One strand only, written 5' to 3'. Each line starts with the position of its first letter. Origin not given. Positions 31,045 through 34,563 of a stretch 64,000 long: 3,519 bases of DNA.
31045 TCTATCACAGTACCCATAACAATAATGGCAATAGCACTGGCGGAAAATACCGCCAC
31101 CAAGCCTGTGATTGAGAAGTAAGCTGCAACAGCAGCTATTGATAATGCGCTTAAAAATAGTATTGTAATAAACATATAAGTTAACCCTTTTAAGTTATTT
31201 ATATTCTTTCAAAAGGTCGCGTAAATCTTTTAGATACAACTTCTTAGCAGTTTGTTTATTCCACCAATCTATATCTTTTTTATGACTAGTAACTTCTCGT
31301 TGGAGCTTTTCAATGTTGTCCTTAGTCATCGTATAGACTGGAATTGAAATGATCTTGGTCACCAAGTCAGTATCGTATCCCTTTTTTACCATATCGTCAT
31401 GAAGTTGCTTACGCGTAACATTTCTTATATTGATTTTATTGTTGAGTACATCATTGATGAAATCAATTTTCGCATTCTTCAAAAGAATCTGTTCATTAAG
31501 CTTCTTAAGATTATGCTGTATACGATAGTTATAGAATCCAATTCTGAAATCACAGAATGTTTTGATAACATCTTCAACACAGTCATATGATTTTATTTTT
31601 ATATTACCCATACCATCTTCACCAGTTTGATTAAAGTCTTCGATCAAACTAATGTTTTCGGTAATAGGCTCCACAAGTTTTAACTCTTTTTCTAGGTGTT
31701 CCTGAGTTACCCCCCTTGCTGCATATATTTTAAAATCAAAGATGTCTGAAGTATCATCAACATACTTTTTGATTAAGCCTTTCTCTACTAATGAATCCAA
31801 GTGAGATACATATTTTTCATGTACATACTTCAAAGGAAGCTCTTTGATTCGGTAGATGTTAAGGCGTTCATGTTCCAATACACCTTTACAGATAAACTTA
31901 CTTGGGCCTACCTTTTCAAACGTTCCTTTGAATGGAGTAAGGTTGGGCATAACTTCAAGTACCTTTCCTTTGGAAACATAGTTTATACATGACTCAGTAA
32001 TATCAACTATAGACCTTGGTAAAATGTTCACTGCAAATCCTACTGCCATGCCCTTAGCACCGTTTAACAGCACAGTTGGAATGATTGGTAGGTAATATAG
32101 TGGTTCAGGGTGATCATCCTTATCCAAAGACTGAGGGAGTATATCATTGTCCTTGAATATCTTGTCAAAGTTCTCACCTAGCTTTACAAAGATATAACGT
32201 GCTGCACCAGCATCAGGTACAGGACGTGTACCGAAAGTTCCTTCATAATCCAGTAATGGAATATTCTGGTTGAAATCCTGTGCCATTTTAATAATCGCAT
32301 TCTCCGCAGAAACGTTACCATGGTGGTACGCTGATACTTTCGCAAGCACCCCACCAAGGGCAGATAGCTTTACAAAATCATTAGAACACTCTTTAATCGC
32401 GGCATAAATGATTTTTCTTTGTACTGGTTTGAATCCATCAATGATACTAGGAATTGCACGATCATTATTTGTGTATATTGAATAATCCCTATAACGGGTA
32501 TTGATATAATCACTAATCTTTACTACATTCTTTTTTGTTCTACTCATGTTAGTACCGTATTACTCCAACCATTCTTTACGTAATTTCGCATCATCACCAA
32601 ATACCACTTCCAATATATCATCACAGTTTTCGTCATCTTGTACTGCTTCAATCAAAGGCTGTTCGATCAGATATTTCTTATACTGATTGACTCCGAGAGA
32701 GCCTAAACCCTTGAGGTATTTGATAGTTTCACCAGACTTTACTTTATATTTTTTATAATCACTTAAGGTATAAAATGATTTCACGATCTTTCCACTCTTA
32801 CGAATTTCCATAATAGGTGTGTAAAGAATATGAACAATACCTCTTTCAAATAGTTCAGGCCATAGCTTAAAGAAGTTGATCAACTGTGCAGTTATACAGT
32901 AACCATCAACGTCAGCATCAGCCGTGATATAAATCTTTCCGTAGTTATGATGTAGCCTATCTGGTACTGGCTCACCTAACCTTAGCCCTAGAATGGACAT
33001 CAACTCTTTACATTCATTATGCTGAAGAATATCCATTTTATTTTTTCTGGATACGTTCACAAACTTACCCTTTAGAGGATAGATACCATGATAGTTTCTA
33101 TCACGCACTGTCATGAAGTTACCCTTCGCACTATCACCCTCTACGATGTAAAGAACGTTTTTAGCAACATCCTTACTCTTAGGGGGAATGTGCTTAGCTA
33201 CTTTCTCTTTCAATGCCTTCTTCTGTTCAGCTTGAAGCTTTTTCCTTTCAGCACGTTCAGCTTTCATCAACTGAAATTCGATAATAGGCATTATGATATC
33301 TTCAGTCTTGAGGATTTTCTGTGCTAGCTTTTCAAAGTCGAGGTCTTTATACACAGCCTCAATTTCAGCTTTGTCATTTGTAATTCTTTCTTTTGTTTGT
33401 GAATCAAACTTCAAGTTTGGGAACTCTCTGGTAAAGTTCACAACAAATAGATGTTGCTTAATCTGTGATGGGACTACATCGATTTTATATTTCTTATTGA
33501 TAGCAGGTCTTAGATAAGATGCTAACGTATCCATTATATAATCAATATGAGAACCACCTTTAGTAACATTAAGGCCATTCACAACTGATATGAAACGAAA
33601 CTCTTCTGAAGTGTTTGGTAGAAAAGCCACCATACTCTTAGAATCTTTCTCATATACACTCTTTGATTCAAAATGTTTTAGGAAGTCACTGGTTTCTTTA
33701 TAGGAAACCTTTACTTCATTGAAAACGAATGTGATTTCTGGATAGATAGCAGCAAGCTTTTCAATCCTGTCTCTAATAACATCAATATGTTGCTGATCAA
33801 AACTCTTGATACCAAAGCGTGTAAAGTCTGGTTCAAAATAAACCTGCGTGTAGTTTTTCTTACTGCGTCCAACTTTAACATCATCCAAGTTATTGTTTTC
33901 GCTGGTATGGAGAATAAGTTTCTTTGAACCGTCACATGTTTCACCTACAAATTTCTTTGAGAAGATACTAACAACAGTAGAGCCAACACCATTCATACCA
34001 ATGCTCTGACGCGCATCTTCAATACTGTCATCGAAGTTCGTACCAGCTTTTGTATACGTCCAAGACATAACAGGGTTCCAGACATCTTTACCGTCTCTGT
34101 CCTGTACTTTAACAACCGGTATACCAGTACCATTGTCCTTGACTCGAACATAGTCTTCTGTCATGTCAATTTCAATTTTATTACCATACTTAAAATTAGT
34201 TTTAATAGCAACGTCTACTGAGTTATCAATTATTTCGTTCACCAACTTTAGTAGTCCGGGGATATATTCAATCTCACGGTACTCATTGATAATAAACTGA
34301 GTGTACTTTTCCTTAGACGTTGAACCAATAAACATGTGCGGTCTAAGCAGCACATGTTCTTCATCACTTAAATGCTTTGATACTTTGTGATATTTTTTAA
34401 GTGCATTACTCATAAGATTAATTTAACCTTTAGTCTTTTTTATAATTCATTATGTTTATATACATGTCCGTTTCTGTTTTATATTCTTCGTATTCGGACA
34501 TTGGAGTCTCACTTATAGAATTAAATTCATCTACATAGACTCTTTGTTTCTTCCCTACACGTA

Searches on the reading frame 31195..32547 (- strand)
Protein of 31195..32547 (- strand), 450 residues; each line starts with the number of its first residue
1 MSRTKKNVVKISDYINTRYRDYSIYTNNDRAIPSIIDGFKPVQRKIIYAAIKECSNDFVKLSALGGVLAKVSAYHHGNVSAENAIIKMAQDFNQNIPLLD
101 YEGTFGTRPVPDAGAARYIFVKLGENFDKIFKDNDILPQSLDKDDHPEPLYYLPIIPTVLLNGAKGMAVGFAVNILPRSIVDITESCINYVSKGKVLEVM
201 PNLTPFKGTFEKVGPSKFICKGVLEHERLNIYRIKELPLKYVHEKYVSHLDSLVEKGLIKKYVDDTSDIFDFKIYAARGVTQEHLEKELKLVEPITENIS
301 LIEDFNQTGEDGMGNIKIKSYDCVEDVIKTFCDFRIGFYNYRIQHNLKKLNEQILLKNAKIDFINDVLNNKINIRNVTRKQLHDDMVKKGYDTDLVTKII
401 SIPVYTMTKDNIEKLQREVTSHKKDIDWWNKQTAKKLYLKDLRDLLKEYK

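Call 58: search_protein_families(library=pfam, proteins=[window:31195-32547:-], max_evalue=0.001)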
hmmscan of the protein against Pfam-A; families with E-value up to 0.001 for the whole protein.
window:31195-32547:- (450 aa): 1 family
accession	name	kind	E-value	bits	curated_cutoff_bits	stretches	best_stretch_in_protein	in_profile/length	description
PF00521.26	DNA_topoisoIV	-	1.5e-77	261.7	31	1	30-439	1-423/432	DNA gyrase/topoisomerase IV, subunit A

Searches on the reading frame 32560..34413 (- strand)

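Call 58: search_protein_families(library=pfam, proteins=[window:32560-34413:-], max_evalue=0.001)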
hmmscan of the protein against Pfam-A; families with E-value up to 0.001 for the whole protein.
window:32560-34413:- (617 aa): 4 families
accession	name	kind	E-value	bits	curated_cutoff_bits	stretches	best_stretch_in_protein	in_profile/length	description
PF00204.31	DNA_gyraseB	-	2.3e-13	50.4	27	1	249-394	24-170/173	DNA gyrase B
PF01751.28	Toprim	-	5.5e-10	39.7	23.1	1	420-524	1-86/96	Toprim domain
PF16898.10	TOPRIM_C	-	1.4e-09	38.7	29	1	531-617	2-95/128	C-terminal associated domain of TOPRIM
PF02518.31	HATPase_c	-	4.7e-06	27.5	26.4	1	56-157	8-89/111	Histidine kinase-, DNA gyrase B-, and HSP90-like ATPase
